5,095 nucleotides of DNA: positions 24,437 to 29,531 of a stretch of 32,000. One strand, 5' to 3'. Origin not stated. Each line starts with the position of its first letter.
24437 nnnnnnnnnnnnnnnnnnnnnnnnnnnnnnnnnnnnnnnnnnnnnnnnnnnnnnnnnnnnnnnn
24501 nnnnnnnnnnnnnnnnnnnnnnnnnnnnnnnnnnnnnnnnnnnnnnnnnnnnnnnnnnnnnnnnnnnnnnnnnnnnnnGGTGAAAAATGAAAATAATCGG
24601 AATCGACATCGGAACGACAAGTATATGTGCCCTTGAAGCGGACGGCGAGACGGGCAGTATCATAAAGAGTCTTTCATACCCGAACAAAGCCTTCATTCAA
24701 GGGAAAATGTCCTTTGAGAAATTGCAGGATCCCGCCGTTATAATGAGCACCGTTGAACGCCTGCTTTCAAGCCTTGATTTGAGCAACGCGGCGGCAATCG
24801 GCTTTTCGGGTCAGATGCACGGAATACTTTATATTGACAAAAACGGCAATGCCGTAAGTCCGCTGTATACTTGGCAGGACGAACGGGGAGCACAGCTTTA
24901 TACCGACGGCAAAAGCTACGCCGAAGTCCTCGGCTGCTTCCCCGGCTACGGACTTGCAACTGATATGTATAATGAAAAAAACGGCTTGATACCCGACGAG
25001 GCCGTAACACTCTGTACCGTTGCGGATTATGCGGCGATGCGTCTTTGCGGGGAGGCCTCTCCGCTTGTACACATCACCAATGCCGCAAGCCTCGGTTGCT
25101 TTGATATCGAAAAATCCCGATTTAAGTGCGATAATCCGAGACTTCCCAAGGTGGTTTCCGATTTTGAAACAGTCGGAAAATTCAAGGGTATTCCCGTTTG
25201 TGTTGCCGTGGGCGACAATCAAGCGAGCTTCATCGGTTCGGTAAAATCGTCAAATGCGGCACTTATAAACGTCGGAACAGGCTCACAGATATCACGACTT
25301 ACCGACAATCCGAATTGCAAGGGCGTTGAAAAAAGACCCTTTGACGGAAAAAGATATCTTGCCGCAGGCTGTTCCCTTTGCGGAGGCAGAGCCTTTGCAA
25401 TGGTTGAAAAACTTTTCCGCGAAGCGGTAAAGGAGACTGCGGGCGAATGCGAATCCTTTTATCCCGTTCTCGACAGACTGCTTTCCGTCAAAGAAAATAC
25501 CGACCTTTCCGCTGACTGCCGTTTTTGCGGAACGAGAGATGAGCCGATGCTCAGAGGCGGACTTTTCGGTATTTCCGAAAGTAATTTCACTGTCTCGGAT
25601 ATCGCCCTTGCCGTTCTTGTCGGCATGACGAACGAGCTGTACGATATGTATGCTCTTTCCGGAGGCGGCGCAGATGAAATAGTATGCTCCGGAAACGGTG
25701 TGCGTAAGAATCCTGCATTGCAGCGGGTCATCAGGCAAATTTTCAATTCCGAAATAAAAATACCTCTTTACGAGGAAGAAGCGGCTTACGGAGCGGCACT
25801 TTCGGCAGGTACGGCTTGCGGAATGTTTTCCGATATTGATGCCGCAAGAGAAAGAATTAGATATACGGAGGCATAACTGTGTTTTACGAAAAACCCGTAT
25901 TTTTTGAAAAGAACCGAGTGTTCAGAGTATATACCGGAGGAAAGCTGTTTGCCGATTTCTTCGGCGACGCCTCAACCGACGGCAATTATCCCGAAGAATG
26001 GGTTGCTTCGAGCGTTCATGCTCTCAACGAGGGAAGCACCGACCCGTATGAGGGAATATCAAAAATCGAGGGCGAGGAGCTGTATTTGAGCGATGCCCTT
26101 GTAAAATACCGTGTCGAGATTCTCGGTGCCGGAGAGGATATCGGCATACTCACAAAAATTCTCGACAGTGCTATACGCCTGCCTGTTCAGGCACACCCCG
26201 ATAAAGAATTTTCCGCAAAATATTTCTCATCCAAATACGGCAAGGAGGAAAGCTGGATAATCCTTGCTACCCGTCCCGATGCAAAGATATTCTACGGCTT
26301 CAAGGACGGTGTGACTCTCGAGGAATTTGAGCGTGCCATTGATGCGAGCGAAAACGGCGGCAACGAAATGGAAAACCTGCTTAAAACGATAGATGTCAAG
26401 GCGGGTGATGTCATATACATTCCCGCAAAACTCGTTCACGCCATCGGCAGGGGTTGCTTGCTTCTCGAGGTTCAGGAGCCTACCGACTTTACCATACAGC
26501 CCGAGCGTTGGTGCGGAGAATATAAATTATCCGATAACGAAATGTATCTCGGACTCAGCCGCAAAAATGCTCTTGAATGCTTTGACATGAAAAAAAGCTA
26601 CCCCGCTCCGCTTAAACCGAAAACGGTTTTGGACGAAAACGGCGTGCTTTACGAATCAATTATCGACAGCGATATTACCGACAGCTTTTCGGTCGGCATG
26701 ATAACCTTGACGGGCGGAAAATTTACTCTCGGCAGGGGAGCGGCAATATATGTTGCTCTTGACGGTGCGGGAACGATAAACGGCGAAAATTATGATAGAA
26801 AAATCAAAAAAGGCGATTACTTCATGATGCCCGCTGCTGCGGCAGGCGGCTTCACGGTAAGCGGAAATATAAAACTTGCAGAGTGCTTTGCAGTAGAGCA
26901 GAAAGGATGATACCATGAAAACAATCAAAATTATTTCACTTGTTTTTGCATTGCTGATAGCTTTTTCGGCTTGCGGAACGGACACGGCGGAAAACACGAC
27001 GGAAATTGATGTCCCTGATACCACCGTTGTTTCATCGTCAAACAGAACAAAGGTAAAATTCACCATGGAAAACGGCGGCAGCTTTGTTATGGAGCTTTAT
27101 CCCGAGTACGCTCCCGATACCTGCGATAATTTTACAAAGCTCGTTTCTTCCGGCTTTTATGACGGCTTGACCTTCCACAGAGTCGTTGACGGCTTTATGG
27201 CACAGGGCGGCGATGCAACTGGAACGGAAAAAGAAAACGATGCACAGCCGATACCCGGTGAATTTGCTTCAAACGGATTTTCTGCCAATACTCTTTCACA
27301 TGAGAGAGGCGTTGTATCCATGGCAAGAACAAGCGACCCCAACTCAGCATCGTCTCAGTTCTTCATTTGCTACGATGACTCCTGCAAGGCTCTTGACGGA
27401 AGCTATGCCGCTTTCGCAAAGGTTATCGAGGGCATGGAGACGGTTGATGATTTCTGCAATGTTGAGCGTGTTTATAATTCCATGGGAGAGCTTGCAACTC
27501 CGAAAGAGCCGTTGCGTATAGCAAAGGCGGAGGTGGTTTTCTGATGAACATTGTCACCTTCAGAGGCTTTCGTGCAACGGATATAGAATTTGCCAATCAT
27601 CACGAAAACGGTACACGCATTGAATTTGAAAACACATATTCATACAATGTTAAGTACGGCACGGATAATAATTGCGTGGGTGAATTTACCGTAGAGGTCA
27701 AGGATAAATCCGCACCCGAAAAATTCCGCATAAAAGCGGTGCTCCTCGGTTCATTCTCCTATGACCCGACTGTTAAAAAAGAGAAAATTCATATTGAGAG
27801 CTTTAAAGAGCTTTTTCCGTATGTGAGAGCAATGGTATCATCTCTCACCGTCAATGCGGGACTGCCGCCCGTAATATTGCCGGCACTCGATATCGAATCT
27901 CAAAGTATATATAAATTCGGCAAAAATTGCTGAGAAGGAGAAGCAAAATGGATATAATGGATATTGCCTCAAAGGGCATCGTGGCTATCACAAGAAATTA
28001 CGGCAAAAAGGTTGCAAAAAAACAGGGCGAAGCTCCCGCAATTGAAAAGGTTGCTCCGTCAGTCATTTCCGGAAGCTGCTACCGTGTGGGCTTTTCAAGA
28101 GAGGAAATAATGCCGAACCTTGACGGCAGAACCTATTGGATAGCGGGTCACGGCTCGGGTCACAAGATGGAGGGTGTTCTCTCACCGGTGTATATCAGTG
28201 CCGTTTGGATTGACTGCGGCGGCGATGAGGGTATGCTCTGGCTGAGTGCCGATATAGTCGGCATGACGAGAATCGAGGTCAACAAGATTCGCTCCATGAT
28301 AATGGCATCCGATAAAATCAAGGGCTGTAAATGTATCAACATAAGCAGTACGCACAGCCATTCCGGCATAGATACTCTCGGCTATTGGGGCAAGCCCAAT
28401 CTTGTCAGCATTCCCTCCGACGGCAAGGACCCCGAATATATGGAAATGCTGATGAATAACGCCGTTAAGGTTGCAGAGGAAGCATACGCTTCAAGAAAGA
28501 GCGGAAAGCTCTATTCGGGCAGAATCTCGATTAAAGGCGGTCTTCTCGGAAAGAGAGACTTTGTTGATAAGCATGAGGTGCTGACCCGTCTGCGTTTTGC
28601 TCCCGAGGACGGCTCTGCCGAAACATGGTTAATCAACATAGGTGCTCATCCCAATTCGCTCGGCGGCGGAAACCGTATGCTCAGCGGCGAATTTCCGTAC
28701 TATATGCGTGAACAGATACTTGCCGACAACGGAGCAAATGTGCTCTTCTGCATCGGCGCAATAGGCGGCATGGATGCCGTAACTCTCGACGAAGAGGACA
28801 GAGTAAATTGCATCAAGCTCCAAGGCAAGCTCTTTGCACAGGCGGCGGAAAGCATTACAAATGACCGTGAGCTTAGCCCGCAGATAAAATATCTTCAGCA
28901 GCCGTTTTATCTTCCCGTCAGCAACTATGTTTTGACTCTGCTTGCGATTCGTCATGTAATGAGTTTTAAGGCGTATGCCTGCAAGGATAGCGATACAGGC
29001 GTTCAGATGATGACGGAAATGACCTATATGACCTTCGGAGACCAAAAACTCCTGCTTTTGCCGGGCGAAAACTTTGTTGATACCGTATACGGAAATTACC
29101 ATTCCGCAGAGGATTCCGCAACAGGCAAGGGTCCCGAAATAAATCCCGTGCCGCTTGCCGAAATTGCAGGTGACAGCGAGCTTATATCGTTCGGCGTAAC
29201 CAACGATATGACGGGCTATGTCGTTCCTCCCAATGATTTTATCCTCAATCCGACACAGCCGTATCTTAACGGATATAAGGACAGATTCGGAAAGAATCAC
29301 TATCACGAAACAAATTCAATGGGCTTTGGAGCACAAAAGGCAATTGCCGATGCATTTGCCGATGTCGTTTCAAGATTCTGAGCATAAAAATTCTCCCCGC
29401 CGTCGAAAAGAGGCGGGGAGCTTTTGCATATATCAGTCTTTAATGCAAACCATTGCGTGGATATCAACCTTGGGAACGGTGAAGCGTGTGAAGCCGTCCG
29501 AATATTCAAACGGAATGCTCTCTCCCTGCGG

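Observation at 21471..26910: Orphan glycyl-radical enzyme module: activase + divergent GRE + sedoheptulokinase-like kinase + PMI-type isomerase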

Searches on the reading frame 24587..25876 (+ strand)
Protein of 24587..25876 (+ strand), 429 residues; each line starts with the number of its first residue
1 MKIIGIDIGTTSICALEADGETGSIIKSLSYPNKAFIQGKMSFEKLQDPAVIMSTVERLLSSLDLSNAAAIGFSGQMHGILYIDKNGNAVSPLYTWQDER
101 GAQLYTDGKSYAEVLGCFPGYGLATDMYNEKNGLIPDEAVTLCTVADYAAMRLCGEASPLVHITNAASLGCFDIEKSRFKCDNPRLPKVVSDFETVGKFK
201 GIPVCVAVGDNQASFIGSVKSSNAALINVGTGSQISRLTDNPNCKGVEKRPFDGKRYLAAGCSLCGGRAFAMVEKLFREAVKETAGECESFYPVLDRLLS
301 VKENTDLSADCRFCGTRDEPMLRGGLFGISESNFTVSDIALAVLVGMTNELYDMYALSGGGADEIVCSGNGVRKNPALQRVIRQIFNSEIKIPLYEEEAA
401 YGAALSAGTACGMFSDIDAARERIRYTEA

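Call 4: search_protein_families(library=pfam, proteins=[window:24587-25876:+])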
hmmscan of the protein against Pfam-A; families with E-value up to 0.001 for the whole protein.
window:24587-25876:+ (429 aa): 2 families
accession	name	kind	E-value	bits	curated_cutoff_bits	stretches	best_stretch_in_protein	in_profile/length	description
PF00370.27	FGGY_N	-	9e-14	52.1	28.8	1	3-110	2-112/245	FGGY family of carbohydrate kinases, N-terminal domain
PF02782.22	FGGY_C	-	9.1e-07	29.3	27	1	227-410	3-197/198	FGGY family of carbohydrate kinases, C-terminal domain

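Call 5: search_protein_families(library=ncbifam, proteins=[window:24587-25876:+])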
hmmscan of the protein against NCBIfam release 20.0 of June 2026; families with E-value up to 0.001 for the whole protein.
window:24587-25876:+ (429 aa): 10 families
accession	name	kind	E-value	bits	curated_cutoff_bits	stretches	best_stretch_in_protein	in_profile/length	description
TIGR01312.1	XylB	equivalog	4.5e-26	91.4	380.25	2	4-103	1-103/481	xylulokinase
TIGR01314.1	gntK_FGGY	equivalog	8.9e-15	54.2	648.55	2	3-104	2-105/505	gluconokinase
TIGR01311.1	glycerol_kin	equivalog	2.7e-08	32.6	590.35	0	322-424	359-463/496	glycerol kinase GlpK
NF003154.0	PRK04123.1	equivalog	1.2e-07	30.8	428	1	362-424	443-505/554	ribulokinase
NF000756.0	PRK00047.1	subfamily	1.2e-07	30.4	498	1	321-425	360-466/502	glycerol kinase GlpK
NF008187.0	PRK10939.1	equivalog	2.9e-07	29.5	528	1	344-424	394-472/521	autoinducer-2 kinase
TIGR02628.1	fuculo_kin_coli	equivalog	3.9e-06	26.1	470.9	1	333-427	361-458/465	L-fuculokinase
NF011601.0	PRK15027.1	equivalog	1.5e-05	23.6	912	1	4-103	3-103/484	xylulokinase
TIGR01234.1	L-ribulokinase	equivalog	2.9e-05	23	583.25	1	355-424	429-498/536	ribulokinase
NF009842.0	PRK13317.1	equivalog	3.2e-05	23.5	234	0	330-407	189-268/277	type II pantothenate kinase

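Call 23: search_solved_structures(query=window:24587-25876:+, max_evalue=0.001)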
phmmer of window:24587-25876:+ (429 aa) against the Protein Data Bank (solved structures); distinct sequences matched with E-value up to 0.001: 9.
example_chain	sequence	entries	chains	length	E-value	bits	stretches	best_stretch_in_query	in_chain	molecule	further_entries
3gbt_A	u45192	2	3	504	2.9e-07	32.8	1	3-418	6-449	Gluconate kinase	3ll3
2itm_A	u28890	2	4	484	3.2e-05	26.1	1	4-157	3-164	Xylulose kinase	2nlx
1bu6_O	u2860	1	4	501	3.3e-05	26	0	319-423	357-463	PROTEIN (GLYCEROL KINASE)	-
1bo5_O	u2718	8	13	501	3.3e-05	26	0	319-423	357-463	PROTEIN (GLYCEROL KINASE) | GLYCEROL KINASE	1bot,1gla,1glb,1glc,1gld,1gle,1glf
3ezw_A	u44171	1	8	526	4.1e-05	25.7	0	319-423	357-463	Glycerol kinase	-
3i8b_A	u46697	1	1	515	0.00012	24.1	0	3-103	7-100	Xylulose kinase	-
2dpn_A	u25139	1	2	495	0.00014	24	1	193-421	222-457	Glycerol kinase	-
1bwf_Y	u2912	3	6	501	0.00021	23.4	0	319-423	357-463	GLYCEROL KINASE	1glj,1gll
6zq4_A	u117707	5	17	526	0.00087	21.3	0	323-424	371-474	Glycerol kinase-like protein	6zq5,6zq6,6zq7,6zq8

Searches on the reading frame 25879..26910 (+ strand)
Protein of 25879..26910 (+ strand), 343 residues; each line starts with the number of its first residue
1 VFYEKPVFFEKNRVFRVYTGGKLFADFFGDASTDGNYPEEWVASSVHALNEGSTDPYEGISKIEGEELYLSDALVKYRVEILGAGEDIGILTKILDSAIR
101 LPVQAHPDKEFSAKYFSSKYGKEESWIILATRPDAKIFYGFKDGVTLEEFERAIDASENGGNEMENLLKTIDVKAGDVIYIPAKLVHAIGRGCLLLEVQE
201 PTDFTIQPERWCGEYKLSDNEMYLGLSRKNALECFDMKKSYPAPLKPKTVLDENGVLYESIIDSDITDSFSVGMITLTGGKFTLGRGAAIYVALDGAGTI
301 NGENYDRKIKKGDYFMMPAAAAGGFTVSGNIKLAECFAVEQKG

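Call 4: search_protein_families(library=pfam, proteins=[window:25879-26910:+])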
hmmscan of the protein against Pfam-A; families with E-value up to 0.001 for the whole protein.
window:25879-26910:+ (343 aa): 2 families
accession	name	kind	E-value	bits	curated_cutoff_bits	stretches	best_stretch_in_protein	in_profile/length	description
PF21621.3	MPI_cupin_dom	-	1e-07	32.2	27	1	267-335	8-76/79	Mannose-6-phosphate isomerase, cupin domain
PF07883.17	Cupin_2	-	1.7e-05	24.9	27.2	0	169-189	36-56/70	Cupin domain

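Call 5: search_protein_families(library=ncbifam, proteins=[window:25879-26910:+])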
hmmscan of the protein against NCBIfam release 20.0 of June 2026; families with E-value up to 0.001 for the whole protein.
window:25879-26910:+ (343 aa): 1 family
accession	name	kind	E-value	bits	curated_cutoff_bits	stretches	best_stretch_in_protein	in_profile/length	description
TIGR00218.1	manA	equivalog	2.2e-22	79.7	116.2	2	120-330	153-352/359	mannose-6-phosphate isomerase, class I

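Call 24: search_solved_structures(query=window:25879-26910:+, max_evalue=0.01, show_alignments=2)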
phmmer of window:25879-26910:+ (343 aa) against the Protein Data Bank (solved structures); distinct sequences matched with E-value up to 0.01: 2.
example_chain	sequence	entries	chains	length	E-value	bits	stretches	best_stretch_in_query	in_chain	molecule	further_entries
1qwr_A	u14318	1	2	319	2.2e-19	72.9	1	6-332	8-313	Mannose-6-phosphate isomerase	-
1zx5_A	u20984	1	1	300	3.7e-08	36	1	63-201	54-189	mannosephosphate isomerase, putative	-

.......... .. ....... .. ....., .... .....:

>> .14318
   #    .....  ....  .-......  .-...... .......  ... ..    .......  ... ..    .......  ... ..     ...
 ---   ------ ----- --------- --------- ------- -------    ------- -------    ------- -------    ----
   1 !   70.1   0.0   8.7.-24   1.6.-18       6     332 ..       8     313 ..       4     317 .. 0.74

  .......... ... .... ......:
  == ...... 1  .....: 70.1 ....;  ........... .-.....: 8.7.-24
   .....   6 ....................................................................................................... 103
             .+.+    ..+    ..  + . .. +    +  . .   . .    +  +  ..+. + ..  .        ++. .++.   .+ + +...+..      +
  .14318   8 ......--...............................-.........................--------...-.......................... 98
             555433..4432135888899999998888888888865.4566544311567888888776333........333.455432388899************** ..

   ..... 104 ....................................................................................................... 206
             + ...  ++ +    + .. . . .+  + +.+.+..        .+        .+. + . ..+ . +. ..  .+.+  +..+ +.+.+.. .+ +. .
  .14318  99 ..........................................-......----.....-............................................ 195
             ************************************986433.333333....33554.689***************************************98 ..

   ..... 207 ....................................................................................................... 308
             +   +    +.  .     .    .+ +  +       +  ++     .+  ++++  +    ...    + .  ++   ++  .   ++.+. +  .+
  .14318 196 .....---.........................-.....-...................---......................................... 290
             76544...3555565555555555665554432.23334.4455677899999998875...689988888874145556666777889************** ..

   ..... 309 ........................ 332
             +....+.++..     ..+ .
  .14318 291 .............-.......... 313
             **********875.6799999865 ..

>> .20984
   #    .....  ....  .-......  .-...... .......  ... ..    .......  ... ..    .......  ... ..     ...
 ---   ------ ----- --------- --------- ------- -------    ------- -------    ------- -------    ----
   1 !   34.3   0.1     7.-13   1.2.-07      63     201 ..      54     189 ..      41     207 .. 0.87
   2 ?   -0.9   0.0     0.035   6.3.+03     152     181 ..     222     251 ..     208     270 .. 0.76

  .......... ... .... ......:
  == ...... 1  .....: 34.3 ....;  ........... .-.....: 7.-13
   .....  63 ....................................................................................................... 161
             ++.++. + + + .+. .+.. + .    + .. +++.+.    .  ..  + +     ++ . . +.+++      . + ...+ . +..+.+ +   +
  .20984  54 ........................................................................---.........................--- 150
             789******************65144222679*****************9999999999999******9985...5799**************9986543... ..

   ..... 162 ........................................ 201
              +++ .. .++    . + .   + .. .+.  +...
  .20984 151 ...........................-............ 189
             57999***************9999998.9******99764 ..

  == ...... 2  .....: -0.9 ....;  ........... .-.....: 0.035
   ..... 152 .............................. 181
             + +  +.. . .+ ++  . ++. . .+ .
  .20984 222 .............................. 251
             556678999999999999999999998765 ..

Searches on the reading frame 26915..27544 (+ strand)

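Call 4: search_protein_families(library=pfam, proteins=[window:26915-27544:+])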
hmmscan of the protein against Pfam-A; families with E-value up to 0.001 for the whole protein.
window:26915-27544:+ (209 aa): 1 family
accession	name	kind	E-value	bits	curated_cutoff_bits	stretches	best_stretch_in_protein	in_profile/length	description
PF00160.26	Pro_isomerase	-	2.6e-44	151.7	21.7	1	47-207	2-159/159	Cyclophilin type peptidyl-prolyl cis-trans isomerase/CLD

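Call 5: search_protein_families(library=ncbifam, proteins=[window:26915-27544:+])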
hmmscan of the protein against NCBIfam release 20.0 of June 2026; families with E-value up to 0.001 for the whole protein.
window:26915-27544:+ (209 aa): 2 families
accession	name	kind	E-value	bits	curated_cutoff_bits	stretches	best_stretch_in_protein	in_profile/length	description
NF008151.0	PRK10903.1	equivalog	5.2e-28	97.8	308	1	37-208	21-189/190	peptidylprolyl isomerase A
NF008057.0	PRK10791.1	equivalog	3.5e-25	88.7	297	1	52-203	6-158/164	peptidylprolyl isomerase B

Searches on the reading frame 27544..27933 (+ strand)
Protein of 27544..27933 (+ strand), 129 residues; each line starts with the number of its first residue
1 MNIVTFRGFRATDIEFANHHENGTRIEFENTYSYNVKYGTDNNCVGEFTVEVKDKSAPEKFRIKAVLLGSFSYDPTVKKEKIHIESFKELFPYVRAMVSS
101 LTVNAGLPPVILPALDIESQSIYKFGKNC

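Call 4: search_protein_families(library=pfam, proteins=[window:27544-27933:+])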
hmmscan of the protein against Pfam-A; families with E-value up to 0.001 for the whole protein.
window:27544-27933:+ (129 aa): 1 family
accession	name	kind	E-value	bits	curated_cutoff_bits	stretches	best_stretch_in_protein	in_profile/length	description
PF02556.19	SecB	-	1.5e-05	25.4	26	1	80-118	93-131/141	Preprotein translocase subunit SecB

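Call 5: search_protein_families(library=ncbifam, proteins=[window:27544-27933:+])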
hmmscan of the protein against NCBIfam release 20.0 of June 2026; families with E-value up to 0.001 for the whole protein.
window:27544-27933:+ (129 aa): 1 family
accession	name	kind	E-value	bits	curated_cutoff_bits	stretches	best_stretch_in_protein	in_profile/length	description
NF004392.0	PRK05751.1-3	equivalog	4.3e-06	26.6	143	1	80-118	102-140/160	protein-export chaperone SecB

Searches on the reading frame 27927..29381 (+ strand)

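Call 4: search_protein_families(library=pfam, proteins=[window:27927-29381:+])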
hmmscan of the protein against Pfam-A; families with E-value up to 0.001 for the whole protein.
window:27927-29381:+ (484 aa): 1 family
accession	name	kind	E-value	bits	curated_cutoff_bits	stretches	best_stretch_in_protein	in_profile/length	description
PF04734.18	Ceramidase_alk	-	0.00021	20.5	32.1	1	99-204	48-151/509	Neutral/alkaline non-lysosomal ceramidase, N-terminal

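Call 5: search_protein_families(library=ncbifam, proteins=[window:27927-29381:+])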
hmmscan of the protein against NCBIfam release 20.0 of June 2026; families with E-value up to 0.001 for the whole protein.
window:27927-29381:+ (484 aa): 0 families
